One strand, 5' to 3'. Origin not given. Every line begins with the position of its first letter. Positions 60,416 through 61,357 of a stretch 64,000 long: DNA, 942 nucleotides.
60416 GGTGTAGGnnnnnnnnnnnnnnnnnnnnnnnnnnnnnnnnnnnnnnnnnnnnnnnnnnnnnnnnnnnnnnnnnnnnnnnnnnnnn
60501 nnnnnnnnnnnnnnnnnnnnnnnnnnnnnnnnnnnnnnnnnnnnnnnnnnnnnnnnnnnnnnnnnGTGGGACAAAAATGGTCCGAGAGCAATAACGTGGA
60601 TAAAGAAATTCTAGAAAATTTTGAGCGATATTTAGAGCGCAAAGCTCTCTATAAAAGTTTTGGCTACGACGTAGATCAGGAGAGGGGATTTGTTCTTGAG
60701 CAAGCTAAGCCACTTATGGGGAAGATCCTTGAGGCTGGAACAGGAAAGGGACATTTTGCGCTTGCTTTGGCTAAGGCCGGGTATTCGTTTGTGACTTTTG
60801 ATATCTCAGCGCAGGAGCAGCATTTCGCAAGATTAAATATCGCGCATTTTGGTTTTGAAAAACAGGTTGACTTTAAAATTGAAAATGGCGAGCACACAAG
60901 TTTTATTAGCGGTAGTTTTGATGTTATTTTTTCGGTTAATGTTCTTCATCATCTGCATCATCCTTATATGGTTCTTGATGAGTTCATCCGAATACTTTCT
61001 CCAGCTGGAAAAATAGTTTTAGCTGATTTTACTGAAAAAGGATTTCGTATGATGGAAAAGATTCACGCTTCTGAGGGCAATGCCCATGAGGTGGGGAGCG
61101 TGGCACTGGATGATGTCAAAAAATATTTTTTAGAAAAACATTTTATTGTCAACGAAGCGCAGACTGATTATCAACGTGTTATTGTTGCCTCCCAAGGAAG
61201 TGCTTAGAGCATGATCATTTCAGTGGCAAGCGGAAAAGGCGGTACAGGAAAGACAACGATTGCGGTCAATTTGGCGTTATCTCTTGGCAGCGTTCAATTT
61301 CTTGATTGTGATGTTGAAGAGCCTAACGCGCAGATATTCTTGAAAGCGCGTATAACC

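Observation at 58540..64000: DUF5320 peptide, two Nitro_FeMo-Co proteins, a peroxiredoxin, a Gly-rich zinc-ribbon peptide, two MinD-type [4Fe-4S] ATPases and two methyltransferases: a conserved but functionally undefined anaerobe gene neighbourhood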

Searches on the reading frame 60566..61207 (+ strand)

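Call 5: search_protein_families(library=pfam, proteins=[window:60566-61207:+], max_evalue=0.01)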
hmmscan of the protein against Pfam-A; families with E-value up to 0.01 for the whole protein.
window:60566-61207:+ (213 aa): 11 families
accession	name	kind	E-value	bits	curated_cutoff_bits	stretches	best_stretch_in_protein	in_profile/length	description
PF08241.18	Methyltransf_11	-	1.7e-18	67.5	21.2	1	55-152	1-95/95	Methyltransferase domain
PF13489.12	Methyltransf_23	-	9.5e-18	64.9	27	1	48-159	20-123/164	Methyltransferase domain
PF13649.12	Methyltransf_25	-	1.4e-15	58.1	27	1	54-148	1-97/97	Methyltransferase domain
PF13847.12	Methyltransf_31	-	5.9e-15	55.7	27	1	53-157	6-115/145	Methyltransferase domain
PF08242.18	Methyltransf_12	-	1.2e-13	52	30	1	55-149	1-97/98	Methyltransferase domain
PF01209.24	Ubie_methyltran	-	3.5e-06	27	20.1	1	53-187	50-188/233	ubiE/COQ5 methyltransferase family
PF20922.3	Anamorsin_N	-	3.1e-05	24.2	27.1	1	109-158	43-93/163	Anamorsin, N-terminal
PF08003.17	Methyltransf_9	-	0.00028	20.4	23.8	1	25-154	83-219/315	Protein of unknown function (DUF1698)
PF01739.24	CheR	-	0.0018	18.2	27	1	98-152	117-173/195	CheR methyltransferase, SAM binding domain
PF05175.20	MTS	-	0.002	18.2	23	1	43-142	23-124/170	Methyltransferase small domain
PF13578.12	Methyltransf_24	-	0.0022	19.3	26.3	1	55-154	1-104/105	Methyltransferase domain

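Call 6: search_protein_families(library=ncbifam, proteins=[window:60566-61207:+], max_evalue=0.01)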
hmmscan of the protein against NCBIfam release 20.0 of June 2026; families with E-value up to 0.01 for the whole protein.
window:60566-61207:+ (213 aa): 39 families (the best 25 are shown)
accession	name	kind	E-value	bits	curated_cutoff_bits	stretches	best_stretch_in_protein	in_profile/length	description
TIGR02072.1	BioC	equivalog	6.9e-13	49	184.95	1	52-190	36-169/244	malonyl-ACP O-methyltransferase BioC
NF043040.1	corrin_prot_MT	hypoth_equivalog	1e-11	44.7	180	1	42-155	33-150/216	corrinoid protein-associated methyltransferase CpaM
NF045667.1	MTase_DVU1556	equivalog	3.4e-11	43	155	1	52-195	24-162/213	DVU_1556 family methyltransferase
NF008264.0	PRK11036.1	equivalog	1.2e-10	41.3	366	1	43-167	37-162/261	tRNA uridine 5-oxyacetic acid(34) methyltransferase CmoM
TIGR01983.1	UbiG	equivalog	2.5e-10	40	102.95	1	51-166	50-165/228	bifunctional 2-polyprenyl-6-hydroxyphenol methylase/3-demethylubiquinol 3-O-methyltransferase UbiG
TIGR01934.1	MenG_MenH_UbiE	subfamily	5.9e-09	35.6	158.35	1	31-167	20-156/223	ubiquinone/menaquinone biosynthesis methyltransferase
NF041536.1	ArsM_DUF2284_UU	exception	3.3e-08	32.3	575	1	53-156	79-184/459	arsenite methyltransferase/DUF2284 domain selenoprotein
NF040539.1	AST_met_ArsM_2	exception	4.1e-08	33.4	240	1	53-156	59-167/262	putative arsinothricin biosynthesis methyltransferase ArsM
NF001244.0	PRK00216.1-5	equivalog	5e-08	32.5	216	1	31-167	29-168/236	bifunctional demethylmenaquinone methyltransferase/2-methoxy-6-polyprenyl-1,4-benzoquinol methylase UbiE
TIGR02021.1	BchM-ChlM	equivalog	7.9e-08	32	158.9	1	49-132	52-133/218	magnesium protoporphyrin IX methyltransferase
TIGR00452.1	TIGR00452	equivalog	1.2e-07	30.9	275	1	25-154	85-221/316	tRNA 5-methoxyuridine(34)/uridine 5-oxyacetic acid(34) synthase CmoB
NF052510.1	methyltran_MpqE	exception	1.6e-07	30.9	335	1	40-166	36-165/234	methyl-plastoquinone biosynthesis methyltransferase MpqE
NF047649.1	MTase_UXPK_star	exception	2.9e-07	29.8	460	1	53-155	80-184/283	methyltransferase/UXPK-star double selenoprotein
NF011650.0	PRK15068.1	equivalog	4.1e-07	29.2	209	1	43-153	114-226/324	tRNA 5-methoxyuridine(34)/uridine 5-oxyacetic acid(34) synthase CmoB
TIGR04290.1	meth_Rta_06860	hypoth_equivalog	6.6e-07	29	300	1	53-143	52-141/226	TIGR04290 family methyltransferase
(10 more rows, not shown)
